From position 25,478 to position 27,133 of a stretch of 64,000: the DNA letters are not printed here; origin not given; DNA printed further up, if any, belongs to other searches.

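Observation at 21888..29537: Hybrid ACIII/Qrc respiratory complex with atypical order and no linked oxidase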

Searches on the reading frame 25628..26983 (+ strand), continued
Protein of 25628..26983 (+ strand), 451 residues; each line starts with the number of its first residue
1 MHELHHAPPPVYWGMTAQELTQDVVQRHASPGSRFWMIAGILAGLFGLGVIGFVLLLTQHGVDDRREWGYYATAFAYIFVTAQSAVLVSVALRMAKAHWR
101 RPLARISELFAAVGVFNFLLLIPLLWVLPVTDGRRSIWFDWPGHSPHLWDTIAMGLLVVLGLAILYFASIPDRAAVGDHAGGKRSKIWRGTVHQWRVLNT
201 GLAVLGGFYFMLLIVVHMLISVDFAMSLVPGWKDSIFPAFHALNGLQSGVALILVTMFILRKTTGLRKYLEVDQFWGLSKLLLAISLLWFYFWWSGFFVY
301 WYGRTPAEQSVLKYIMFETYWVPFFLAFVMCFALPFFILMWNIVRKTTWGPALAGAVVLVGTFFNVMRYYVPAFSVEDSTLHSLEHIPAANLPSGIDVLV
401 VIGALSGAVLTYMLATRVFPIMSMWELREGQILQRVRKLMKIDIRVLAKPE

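Call 63: fold_search(model_id=the predicted structure, library=pdb)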
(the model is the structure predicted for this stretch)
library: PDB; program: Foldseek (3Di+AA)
matches with E <= 10: 558; with E <= 0.001: 9
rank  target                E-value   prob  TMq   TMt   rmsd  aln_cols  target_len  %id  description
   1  6btm_C                1.3e-14  1.00  0.77  0.76   5.3       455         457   22  Structure of Alternative Complex III from Flavobacterium johnsoniae (Wild Type) (released 2018-05-09)
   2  8k9e_C                1.8e-14  1.00  0.79  0.80   4.4       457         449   20  Cryo-EM structure of the photosynthetic alternative complex III from Chloroflexus aurantiacus at 3.3 angstrom (released 2024-03-06)
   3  6lod_C                1.3e-13  1.00  0.78  0.77   5.0       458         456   20  Cryo-EM structure of the air-oxidized photosynthetic alternative complex III from Roseiflexus castenholzii (released 2020-11-04)
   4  6f0k_C                2.5e-12  1.00  0.77  0.78   5.0       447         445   23  Alternative complex III (released 2018-05-09)
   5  9ilt_F                7.6e-11  1.00  0.62  0.70   6.4       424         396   20  Crystal structure of alternative complex III from Chloroflexus aurantiacus (released 2025-03-19)
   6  8k9e_F                1.8e-10  1.00  0.64  0.71   6.2       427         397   19  Cryo-EM structure of the photosynthetic alternative complex III from Chloroflexus aurantiacus at 3.3 angstrom (released 2024-03-06)
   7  6btm_F                1.9e-09  1.00  0.66  0.73   5.9       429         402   18  Structure of Alternative Complex III from Flavobacterium johnsoniae (Wild Type) (released 2018-05-09)
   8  6lod_F                3.4e-08  1.00  0.65  0.73   4.7       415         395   16  Cryo-EM structure of the air-oxidized photosynthetic alternative complex III from Roseiflexus castenholzii (released 2020-11-04)
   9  6f0k_F                4.4e-07  1.00  0.63  0.73   4.9       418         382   18  Alternative complex III (released 2018-05-09)
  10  6xwn_A                7.1e-03  0.57  0.16  0.16  21.8       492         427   14  Structure of glutamate transporter homologue GltTk in the presence of TBOA inhibitor (released 2020-03-04)
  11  2vpw_C                1.6e-02  1.00  0.29  0.46   8.8       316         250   14  Polysulfide reductase with bound menaquinone (released 2008-06-10)
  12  6rx4_A                3.4e-02  0.99  0.35  0.34  11.8       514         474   10  THE STRUCTURE OF BD OXIDASE FROM ESCHERICHIA COLI (released 2019-11-20)
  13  7p5m_A                4.1e-02  0.28  0.12  0.13  30.7       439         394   14  Cryo-EM structure of human TTYH2 in lipid nanodiscs (released 2021-08-11)
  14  7ug0                  4.1e-02  0.23  0.14  0.15  23.0       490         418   11  TBOA-bound GltPh RSMR mutant in IFS state (released 2023-03-29)
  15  9ugx                  5.7e-02  0.25  0.15  0.16  24.1       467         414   13  Cryo-EM Structure of G6PT1-apo monomer in pi buffer (released 2026-01-07)
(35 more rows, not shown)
